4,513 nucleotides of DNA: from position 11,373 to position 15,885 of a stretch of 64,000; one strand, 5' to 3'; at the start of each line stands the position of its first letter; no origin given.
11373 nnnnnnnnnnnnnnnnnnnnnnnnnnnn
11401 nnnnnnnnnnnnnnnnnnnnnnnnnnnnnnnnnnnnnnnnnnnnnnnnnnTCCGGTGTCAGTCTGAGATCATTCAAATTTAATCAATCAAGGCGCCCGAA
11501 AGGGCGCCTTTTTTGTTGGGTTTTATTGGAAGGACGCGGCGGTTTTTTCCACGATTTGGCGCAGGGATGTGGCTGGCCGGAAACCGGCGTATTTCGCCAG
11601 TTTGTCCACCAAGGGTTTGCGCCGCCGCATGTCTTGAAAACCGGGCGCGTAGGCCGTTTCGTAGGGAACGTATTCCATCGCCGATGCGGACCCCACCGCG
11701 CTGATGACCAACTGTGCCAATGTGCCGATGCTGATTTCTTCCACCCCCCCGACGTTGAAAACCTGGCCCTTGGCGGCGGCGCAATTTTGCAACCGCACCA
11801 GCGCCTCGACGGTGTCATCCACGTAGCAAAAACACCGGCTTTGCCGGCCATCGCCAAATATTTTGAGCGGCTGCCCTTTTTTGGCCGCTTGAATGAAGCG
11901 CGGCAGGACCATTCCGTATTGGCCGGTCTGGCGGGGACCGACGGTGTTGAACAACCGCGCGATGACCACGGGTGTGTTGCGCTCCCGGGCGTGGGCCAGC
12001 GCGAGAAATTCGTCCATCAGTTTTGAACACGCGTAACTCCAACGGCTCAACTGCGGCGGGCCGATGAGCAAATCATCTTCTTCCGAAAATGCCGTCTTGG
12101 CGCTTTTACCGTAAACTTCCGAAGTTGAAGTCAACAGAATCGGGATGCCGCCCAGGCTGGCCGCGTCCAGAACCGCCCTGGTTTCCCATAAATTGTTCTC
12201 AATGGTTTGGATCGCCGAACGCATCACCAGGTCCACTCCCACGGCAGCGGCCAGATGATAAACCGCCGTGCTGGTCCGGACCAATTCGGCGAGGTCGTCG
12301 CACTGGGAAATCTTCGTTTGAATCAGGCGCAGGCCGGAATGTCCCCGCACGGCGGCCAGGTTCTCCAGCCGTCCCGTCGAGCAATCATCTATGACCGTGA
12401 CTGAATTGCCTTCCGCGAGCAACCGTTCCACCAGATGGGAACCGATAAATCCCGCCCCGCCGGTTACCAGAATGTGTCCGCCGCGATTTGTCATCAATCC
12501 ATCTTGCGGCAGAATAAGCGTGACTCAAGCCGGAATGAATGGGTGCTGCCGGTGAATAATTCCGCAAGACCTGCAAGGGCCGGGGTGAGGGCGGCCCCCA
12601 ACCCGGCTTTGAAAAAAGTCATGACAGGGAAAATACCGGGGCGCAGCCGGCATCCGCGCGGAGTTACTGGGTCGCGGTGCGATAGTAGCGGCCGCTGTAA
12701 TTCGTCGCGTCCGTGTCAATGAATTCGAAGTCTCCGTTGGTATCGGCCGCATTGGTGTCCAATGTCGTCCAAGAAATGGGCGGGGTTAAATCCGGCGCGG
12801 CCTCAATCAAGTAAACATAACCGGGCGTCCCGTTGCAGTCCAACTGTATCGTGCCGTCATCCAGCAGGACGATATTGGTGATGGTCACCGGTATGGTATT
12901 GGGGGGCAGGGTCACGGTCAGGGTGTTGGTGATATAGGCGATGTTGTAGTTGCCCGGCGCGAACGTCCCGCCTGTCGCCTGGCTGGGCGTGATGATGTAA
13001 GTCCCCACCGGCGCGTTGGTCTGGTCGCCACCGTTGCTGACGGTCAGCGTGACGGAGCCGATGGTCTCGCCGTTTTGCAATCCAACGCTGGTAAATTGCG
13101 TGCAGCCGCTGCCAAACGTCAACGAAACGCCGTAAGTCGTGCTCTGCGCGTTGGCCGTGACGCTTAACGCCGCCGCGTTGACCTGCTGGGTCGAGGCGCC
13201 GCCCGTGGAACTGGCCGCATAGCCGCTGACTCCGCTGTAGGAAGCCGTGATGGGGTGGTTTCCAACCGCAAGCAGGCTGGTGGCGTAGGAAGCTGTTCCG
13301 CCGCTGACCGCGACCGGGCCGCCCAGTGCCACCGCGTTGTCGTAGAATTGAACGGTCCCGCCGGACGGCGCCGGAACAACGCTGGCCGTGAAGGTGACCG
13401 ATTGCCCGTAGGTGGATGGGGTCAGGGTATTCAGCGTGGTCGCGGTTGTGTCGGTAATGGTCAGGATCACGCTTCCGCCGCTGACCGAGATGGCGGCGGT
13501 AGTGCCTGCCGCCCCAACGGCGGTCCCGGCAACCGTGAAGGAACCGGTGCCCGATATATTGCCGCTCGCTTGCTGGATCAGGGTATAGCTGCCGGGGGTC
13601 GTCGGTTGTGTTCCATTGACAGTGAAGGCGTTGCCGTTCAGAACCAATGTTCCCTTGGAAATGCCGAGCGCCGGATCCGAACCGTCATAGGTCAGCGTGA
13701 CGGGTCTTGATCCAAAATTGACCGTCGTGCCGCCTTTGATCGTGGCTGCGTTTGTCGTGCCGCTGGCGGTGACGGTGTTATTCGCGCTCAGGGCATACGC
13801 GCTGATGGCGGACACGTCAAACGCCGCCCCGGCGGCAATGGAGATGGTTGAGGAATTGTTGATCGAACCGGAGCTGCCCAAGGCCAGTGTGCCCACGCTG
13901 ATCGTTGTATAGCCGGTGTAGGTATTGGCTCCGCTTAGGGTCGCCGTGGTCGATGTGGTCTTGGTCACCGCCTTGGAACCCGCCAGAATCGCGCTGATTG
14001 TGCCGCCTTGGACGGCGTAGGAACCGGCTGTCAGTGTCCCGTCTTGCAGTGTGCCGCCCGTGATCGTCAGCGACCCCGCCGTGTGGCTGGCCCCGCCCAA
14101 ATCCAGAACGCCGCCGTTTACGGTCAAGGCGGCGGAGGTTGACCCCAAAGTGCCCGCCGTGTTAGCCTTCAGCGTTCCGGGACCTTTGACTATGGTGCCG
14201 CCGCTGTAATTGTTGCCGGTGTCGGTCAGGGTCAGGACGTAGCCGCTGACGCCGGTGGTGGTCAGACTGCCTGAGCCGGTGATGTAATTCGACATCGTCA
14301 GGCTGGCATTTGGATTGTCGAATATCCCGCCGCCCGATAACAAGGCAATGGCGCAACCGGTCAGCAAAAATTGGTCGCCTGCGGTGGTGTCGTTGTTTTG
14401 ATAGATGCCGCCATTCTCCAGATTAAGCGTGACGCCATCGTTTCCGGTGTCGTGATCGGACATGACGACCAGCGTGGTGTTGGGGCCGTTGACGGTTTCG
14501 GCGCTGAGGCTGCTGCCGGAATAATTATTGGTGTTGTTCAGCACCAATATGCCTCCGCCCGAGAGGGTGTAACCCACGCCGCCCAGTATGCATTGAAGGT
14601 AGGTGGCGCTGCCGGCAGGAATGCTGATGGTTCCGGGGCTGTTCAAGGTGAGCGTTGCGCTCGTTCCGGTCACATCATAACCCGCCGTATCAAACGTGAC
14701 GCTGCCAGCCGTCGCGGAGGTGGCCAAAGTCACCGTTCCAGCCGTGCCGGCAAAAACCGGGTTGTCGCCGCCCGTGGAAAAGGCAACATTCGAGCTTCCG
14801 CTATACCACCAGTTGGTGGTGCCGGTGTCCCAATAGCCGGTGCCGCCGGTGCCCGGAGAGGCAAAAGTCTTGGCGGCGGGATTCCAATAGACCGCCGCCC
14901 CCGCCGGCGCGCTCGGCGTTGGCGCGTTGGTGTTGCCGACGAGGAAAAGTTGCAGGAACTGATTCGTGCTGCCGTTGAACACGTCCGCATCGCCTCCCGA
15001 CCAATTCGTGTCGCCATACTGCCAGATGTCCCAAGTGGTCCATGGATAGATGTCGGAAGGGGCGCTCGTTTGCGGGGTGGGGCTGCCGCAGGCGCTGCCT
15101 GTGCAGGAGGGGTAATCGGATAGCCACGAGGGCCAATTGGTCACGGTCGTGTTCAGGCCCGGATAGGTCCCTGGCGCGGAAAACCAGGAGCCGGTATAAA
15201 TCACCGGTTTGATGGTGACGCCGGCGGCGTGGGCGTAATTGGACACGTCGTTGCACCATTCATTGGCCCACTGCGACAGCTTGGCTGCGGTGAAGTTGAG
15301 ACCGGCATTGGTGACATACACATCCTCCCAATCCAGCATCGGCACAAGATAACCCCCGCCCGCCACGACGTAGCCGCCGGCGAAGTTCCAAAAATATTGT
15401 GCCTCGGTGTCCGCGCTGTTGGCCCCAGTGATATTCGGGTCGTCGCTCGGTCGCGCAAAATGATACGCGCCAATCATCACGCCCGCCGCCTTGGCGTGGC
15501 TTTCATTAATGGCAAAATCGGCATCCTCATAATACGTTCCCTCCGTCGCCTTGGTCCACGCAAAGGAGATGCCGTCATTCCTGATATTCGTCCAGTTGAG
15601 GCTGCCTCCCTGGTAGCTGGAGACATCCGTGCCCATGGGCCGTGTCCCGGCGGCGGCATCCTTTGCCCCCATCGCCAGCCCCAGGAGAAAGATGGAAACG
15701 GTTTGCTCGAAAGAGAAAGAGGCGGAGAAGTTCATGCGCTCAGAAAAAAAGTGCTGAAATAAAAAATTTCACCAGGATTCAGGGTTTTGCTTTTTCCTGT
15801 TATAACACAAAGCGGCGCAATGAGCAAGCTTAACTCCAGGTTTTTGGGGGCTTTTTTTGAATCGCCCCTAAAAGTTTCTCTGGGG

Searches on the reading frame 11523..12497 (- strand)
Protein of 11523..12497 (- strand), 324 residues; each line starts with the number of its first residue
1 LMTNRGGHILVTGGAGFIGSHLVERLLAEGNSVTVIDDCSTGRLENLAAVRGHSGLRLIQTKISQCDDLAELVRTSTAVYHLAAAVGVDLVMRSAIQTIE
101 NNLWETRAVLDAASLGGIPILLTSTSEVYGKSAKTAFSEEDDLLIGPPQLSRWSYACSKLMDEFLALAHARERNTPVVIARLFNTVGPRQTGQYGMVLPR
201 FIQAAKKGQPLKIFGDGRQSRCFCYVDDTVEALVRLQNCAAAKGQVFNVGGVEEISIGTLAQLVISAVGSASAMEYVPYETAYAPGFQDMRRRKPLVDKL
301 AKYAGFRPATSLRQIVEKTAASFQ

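Call 15: search_protein_families(library=pfam, proteins=[window:11523-12497:-])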
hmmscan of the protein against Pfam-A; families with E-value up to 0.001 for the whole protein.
window:11523-12497:- (324 aa): 9 families
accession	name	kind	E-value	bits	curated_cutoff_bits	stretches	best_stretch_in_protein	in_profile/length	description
PF01370.27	Epimerase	-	5e-52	177.1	20.9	1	9-250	1-240/240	NAD dependent epimerase/dehydratase family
PF16363.11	GDP_Man_Dehyd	-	1.4e-47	163.2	27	1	10-319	1-332/332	GDP-mannose 4,6 dehydratase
PF01073.25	3Beta_HSD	-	4.3e-15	55.9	22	1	10-234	1-226/280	3-beta hydroxysteroid dehydrogenase/isomerase family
PF02719.21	Polysacc_synt_2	-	1e-14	54.9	20.2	2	9-118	1-120/293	Polysaccharide biosynthesis protein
PF07993.18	NAD_binding_4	-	3.2e-12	46.6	20.1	1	67-196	80-218/258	Male sterility protein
PF04321.23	RmlD_sub_bind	-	2.3e-10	40.5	27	1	8-285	2-247/287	RmlD substrate binding domain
PF13460.12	NAD_binding_10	-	5.9e-07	30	27.2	1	13-139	1-111/184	NAD(P)H-binding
PF00106.31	adh_short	-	0.00049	20.1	26.6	1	8-78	2-73/195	short chain dehydrogenase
PF03435.24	Sacchrp_dh_NADP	-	0.00081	20.2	25.1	0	14-98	5-91/129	Saccharopine dehydrogenase NADP binding domain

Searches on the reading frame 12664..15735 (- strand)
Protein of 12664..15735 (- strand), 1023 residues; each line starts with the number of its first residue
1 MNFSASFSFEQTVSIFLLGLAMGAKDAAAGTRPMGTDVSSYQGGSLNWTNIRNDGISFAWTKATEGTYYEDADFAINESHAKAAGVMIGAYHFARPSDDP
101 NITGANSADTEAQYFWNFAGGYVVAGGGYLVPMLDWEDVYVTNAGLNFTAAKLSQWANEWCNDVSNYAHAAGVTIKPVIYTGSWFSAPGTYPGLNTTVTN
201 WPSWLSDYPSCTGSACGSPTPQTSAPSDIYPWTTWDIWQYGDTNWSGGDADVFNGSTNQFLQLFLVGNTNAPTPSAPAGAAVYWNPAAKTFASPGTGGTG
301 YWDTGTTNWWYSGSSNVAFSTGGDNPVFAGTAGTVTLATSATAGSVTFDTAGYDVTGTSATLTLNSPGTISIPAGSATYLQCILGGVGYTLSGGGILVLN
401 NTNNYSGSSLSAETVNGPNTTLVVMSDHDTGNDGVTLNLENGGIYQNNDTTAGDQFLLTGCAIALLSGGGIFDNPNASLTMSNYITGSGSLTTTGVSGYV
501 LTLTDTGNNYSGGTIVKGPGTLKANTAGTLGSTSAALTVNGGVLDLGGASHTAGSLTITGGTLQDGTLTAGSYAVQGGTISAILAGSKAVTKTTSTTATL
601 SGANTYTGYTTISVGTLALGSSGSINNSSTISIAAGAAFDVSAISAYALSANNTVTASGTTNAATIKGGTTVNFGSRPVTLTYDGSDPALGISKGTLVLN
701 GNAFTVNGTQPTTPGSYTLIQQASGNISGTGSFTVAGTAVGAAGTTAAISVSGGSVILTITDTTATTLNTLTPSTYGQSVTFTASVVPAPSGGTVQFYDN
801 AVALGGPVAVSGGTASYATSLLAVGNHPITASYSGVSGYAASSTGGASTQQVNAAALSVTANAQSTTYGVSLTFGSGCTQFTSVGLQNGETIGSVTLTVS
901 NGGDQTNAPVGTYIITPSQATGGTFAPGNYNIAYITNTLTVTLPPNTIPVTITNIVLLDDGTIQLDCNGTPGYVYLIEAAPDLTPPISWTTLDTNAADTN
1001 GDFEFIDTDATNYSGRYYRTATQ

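Call 15: search_protein_families(library=pfam, proteins=[window:12664-15735:-])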
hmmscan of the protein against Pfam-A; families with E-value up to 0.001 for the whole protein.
window:12664-15735:- (1023 aa): 2 families
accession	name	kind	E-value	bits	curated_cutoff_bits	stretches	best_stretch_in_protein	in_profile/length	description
PF01183.26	Glyco_hydro_25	-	3.3e-27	96.4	27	1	37-244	2-175/180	Glycosyl hydrolases family 25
PF16640.11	Big_3_5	-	5.6e-16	59.3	35.5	1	771-853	5-88/88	Bacterial Ig-like domain (group 3)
